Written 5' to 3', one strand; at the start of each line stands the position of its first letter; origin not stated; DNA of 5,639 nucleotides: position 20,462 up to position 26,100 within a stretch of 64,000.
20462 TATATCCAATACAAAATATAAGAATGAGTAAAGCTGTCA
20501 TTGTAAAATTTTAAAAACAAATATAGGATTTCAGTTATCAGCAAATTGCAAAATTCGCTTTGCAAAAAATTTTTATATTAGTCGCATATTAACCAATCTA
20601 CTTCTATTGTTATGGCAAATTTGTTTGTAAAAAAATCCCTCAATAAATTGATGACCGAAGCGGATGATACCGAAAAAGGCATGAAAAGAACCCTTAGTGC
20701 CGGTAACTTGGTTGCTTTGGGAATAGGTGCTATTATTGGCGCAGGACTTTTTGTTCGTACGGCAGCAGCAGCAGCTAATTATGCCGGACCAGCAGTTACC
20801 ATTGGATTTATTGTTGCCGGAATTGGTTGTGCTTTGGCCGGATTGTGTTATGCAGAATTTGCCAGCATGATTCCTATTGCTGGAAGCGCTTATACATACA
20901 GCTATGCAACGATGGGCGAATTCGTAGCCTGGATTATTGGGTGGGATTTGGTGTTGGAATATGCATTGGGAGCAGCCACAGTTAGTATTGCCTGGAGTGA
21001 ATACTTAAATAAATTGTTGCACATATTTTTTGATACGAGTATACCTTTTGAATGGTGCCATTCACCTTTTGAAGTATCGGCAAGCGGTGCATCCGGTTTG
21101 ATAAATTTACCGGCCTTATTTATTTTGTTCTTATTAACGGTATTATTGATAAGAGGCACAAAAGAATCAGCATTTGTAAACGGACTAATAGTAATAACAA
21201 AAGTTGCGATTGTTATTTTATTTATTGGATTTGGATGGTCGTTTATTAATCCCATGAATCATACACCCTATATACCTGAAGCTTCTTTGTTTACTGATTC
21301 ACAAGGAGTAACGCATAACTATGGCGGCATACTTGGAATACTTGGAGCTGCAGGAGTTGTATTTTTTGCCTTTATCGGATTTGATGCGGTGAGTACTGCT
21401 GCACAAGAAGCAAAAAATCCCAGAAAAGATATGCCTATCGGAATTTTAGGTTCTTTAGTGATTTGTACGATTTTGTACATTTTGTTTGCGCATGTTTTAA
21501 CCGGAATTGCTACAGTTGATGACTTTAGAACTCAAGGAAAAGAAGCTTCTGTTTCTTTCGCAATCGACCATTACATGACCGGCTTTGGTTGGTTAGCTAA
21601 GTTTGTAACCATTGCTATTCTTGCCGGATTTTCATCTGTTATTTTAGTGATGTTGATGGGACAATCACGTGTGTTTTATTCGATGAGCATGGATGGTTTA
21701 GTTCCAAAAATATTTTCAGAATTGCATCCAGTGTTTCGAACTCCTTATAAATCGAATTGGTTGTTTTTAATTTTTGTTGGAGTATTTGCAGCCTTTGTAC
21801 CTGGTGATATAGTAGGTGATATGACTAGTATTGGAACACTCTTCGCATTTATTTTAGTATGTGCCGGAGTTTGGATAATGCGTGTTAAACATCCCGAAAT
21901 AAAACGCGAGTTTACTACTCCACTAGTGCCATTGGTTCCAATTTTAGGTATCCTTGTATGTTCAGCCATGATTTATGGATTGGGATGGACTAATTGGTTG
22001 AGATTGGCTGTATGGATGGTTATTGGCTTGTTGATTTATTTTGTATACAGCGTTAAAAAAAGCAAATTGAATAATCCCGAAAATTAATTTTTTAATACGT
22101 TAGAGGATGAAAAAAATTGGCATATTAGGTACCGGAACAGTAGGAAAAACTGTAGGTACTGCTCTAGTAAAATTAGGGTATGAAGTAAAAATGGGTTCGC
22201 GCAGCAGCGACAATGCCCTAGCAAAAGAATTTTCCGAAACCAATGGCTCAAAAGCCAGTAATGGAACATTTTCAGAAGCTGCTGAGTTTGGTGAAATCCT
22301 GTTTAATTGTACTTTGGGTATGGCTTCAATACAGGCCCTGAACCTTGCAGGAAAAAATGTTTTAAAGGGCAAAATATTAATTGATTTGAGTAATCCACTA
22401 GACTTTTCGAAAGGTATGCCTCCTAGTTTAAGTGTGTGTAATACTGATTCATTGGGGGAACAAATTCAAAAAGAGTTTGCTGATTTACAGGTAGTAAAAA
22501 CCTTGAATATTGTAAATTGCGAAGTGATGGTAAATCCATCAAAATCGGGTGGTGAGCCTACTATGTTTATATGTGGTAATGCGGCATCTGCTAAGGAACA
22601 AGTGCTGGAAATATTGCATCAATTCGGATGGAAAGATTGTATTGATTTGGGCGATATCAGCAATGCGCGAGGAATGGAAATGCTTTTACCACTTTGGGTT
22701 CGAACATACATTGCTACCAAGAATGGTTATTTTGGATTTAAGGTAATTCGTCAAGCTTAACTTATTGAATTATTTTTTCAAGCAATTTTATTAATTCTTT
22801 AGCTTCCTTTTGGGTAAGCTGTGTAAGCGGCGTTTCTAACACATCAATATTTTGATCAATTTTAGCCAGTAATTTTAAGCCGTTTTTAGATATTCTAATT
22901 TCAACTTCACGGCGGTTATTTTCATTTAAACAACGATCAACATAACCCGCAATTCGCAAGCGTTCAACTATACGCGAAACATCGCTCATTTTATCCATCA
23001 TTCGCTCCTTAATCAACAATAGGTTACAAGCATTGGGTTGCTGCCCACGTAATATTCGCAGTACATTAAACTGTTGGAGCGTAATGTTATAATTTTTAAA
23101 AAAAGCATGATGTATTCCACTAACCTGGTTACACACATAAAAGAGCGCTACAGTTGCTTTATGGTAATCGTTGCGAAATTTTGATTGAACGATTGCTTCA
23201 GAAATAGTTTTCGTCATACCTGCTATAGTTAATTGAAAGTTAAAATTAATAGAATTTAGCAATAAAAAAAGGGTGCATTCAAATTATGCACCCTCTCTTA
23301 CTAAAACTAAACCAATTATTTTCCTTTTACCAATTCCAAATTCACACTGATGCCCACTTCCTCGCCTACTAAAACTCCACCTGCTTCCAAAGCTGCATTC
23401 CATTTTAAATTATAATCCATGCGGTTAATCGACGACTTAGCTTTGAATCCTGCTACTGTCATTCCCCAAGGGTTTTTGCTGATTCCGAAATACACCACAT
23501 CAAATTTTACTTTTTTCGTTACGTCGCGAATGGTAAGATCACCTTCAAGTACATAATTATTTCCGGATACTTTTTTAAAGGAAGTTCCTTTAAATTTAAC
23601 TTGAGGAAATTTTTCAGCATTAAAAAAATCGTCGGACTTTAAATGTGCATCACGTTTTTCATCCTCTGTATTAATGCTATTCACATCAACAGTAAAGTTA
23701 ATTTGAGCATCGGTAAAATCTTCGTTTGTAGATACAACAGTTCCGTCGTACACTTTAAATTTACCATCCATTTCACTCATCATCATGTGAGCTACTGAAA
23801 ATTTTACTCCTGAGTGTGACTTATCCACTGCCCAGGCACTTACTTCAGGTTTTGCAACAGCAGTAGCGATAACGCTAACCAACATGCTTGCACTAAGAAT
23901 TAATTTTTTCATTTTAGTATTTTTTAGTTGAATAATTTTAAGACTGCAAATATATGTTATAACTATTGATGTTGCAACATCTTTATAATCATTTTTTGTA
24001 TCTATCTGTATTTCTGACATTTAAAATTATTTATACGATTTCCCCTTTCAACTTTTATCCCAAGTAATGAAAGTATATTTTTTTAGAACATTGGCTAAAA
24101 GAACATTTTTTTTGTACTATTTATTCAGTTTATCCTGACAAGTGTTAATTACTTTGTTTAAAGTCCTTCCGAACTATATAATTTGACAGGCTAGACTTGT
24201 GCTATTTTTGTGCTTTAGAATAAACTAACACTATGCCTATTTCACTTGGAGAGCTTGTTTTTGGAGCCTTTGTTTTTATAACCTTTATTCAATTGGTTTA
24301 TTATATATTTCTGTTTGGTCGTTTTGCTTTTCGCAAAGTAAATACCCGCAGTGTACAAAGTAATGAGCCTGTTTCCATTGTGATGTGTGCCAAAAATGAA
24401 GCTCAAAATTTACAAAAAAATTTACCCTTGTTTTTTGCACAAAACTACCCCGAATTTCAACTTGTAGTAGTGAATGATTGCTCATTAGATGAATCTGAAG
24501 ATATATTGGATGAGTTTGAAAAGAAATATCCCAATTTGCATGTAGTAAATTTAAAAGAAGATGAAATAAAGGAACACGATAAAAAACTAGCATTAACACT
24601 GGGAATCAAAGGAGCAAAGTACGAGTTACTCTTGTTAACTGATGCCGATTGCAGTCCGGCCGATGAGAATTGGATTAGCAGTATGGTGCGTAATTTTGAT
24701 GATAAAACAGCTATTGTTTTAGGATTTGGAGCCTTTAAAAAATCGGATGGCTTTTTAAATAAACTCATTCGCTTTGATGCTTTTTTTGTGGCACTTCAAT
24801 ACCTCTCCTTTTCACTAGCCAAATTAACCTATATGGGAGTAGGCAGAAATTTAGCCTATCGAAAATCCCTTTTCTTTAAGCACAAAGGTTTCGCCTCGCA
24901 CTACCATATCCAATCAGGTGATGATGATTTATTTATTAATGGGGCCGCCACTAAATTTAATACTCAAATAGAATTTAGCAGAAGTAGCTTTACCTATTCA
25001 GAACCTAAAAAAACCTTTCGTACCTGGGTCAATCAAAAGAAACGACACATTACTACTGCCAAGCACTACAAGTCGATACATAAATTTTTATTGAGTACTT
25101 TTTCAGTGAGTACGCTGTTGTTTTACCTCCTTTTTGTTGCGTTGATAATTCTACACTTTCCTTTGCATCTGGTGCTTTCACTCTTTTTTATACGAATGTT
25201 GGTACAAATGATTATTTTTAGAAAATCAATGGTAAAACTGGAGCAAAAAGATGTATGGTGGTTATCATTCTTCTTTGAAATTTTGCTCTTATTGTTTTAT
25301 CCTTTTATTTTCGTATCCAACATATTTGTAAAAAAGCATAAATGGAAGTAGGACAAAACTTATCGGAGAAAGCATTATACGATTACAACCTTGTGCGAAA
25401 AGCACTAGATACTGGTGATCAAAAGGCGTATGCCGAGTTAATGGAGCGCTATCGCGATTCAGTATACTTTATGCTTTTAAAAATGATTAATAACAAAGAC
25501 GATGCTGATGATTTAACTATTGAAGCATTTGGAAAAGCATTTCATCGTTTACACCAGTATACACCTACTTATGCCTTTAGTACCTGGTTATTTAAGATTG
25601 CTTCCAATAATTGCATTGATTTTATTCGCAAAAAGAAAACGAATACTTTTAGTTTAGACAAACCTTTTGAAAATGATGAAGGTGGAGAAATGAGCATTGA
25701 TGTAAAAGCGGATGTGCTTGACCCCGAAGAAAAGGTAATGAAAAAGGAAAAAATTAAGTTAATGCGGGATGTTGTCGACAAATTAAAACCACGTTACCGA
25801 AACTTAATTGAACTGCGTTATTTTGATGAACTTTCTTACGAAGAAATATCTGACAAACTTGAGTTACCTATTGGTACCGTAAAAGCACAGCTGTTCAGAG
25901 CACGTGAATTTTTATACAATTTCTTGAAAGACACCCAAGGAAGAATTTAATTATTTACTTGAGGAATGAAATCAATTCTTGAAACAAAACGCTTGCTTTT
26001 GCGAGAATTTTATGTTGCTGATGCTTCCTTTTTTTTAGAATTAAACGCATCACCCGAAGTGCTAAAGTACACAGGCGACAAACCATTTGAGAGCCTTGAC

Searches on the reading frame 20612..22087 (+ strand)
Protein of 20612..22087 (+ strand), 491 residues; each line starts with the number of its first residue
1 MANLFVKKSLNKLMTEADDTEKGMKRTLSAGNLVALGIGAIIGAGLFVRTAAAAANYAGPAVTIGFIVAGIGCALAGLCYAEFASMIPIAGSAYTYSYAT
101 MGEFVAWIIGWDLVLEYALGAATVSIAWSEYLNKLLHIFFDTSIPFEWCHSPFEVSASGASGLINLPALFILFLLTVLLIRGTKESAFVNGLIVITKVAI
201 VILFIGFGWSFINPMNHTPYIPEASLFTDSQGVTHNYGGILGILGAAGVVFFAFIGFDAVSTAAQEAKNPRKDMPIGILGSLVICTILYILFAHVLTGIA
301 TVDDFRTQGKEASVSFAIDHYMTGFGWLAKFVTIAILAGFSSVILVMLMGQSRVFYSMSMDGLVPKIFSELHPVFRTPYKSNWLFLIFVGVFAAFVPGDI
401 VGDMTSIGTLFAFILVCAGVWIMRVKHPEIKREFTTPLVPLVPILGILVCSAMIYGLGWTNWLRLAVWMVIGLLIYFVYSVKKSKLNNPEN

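Call 60: search_protein_families(library=pfam, proteins=[window:20612-22087:+], max_evalue=0.00001)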
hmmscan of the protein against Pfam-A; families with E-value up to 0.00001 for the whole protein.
window:20612-22087:+ (491 aa): 3 families
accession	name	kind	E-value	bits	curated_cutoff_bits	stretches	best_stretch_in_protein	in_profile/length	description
PF13520.12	AA_permease_2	-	8.8e-50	170.3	27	1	32-455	5-402/427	Amino acid permease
PF00324.27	AA_permease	-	1.4e-41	143.1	24.6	1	34-464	3-427/470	Amino acid permease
PF13906.12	AA_permease_C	-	1.2e-14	54.5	27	1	434-484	1-51/51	C-terminus of AA_permease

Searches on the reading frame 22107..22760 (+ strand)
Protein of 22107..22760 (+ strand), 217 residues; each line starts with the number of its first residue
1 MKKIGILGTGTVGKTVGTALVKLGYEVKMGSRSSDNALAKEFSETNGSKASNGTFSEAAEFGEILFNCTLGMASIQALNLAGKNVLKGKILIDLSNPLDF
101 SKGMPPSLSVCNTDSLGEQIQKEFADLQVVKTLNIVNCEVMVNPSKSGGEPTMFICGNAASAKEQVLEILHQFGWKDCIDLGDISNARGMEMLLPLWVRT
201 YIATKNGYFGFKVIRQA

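Call 60: search_protein_families(library=pfam, proteins=[window:22107-22760:+], max_evalue=0.00001)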
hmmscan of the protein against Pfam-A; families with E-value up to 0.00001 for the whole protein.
window:22107-22760:+ (217 aa): 1 family
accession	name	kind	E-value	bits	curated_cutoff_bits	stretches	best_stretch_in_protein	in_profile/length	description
PF03807.23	F420_oxidored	-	2.2e-11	44.7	21.6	1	3-97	1-94/94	NADP oxidoreductase coenzyme F420-dependent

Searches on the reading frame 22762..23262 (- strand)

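Call 60: search_protein_families(library=pfam, proteins=[window:22762-23262:-], max_evalue=0.00001)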
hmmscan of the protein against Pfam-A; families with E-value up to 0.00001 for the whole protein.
window:22762-23262:- (166 aa): 1 family
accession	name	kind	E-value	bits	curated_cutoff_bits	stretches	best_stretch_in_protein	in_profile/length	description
PF01047.28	MarR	-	9.8e-06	25.8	24.6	1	60-120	1-59/59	MarR family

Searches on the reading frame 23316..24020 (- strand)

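Call 60: search_protein_families(library=pfam, proteins=[window:23316-24020:-], max_evalue=0.00001)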
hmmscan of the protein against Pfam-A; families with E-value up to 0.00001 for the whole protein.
window:23316-24020:- (234 aa): 1 family
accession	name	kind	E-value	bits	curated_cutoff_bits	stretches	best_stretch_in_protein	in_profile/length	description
PF04264.18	YceI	-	6.6e-47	160.1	23.7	1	63-229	1-149/150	YceI-like domain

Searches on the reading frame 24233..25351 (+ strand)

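Call 60: search_protein_families(library=pfam, proteins=[window:24233-25351:+], max_evalue=0.00001)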
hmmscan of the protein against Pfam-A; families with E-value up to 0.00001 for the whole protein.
window:24233-25351:+ (372 aa): 4 families
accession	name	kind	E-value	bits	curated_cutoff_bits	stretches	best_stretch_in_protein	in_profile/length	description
PF00535.33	Glycos_transf_2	-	1.1e-21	78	23.3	1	48-214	1-164/168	Glycosyl transferase family 2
PF13641.12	Glyco_tranf_2_3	-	4e-08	34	27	1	46-273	2-228/230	Glycosyltransferase like family 2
PF13632.12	Glyco_trans_2_3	-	2.2e-06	28.1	27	1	168-320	37-197/198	Glycosyl transferase family group 2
PF13506.12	Glyco_transf_21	-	4.3e-06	26.7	21.7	1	103-222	4-122/174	Glycosyl transferase family 21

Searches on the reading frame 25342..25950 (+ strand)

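Call 60: search_protein_families(library=pfam, proteins=[window:25342-25950:+], max_evalue=0.00001)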
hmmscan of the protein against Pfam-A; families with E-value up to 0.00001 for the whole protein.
window:25342-25950:+ (202 aa): 4 families
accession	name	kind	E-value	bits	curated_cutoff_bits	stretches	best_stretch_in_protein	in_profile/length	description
PF08281.18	Sigma70_r4_2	-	2.9e-16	59.3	25.7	1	141-191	4-54/54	Sigma-70, region 4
PF04542.20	Sigma70_r2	-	8e-14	51.6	24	1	33-99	1-69/71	Sigma-70 region 2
PF04545.22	Sigma70_r4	-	2.5e-10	40.2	24.1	1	146-189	3-46/50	Sigma-70, region 4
PF07638.17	Sigma70_ECF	-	7.4e-06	26.4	21.1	0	23-192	12-180/185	ECF sigma factor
